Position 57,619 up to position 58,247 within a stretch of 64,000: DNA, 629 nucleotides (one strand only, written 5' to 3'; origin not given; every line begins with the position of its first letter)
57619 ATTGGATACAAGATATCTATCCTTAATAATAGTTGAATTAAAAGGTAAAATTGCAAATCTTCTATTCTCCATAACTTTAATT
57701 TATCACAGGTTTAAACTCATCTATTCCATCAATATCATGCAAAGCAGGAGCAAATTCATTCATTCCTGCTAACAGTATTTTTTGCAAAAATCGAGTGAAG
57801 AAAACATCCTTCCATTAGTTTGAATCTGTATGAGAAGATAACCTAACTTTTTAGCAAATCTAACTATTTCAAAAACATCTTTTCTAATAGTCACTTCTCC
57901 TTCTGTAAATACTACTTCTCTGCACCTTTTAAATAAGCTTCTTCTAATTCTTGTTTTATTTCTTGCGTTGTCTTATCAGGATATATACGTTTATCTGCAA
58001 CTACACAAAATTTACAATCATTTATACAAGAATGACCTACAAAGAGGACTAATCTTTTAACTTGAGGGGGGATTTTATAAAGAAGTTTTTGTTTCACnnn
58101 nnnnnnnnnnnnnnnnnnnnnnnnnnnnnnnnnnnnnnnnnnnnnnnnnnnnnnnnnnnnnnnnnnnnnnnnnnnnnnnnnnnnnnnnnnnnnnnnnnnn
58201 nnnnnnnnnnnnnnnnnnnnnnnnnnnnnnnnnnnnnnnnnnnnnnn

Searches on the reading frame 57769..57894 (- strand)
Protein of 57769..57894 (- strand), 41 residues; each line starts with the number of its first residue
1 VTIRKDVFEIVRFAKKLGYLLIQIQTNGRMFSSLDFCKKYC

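Call 49: search_protein_families(library=ncbifam, proteins=[window:57769-57894:-], max_evalue=0.1)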
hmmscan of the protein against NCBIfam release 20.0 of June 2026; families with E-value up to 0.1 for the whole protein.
window:57769-57894:- (41 aa): 8 families
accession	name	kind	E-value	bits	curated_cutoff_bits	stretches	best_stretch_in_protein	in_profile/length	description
NF045646.2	rSAM_Se_TrsS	equivalog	3.3e-05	22.6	490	1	2-32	144-174/441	radical SAM (seleno)protein TrsS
NF045702.1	rSAM_GDGT_ether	equivalog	0.00016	20.5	450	1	2-35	147-181/486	tetraether lipid synthase Tes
NF038332.1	rSAM_rare_HxsC4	exception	0.0014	17.8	500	1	2-39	72-109/335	radical SAM protein HxsC4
NF045703.1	rSAM_Tes_intein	exception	0.0055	14.5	1700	1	2-31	655-684/1040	tetraether lipid synthase Tes, intein-containing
NF045574.1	sacti_mat_StsB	exception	0.016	14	625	1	3-38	154-188/466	StsB family radical SAM/SPASM domain sactipeptide maturase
TIGR02668.1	moaA_archaeal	equivalog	0.017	14.2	325.25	1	2-33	68-99/303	GTP 3',8-cyclase MoaA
TIGR04545.1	rSAM_ahbD_hemeb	equivalog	0.043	13.3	500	1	3-32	59-87/339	heme b synthase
TIGR03977.1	rSAM_pair_HxsC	equivalog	0.064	12.1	267.9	1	3-39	82-119/292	His-Xaa-Ser system radical SAM maturase HxsC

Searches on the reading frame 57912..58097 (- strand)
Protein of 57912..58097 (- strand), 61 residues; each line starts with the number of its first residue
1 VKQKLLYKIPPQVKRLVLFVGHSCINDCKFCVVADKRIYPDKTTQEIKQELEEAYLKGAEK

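Call 49: search_protein_families(library=ncbifam, proteins=[window:57912-58097:-], max_evalue=0.1)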
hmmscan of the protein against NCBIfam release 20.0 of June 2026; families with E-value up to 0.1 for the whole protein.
window:57912-58097:- (61 aa): 6 families
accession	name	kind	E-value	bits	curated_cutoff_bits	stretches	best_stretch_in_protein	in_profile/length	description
TIGR03974.1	rSAM_six_Cys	equivalog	0.035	13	425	1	8-36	91-119/451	thioether cross-link-forming SCIFF peptide maturase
NF038332.1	rSAM_rare_HxsC4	exception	0.042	13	500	1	4-37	4-37/335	radical SAM protein HxsC4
NF053743.1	LipS2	equivalog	0.049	13.1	270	1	18-36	27-45/292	LipS2 family lipoyl synthase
NF004019.1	PRK05481.1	subfamily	0.069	12.4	203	1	17-40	50-72/286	lipoyl synthase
TIGR00778.1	ahpD_dom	domain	0.094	12.2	27.8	1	22-34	15-27/51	alkylhydroperoxidase AhpD family core domain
TIGR03551.1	F420_cofH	equivalog_domain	0.095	11.5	374.1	1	21-59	46-87/345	5-amino-6-(D-ribitylamino)uracil--L-tyrosine 4-hydroxyphenyl transferase CofH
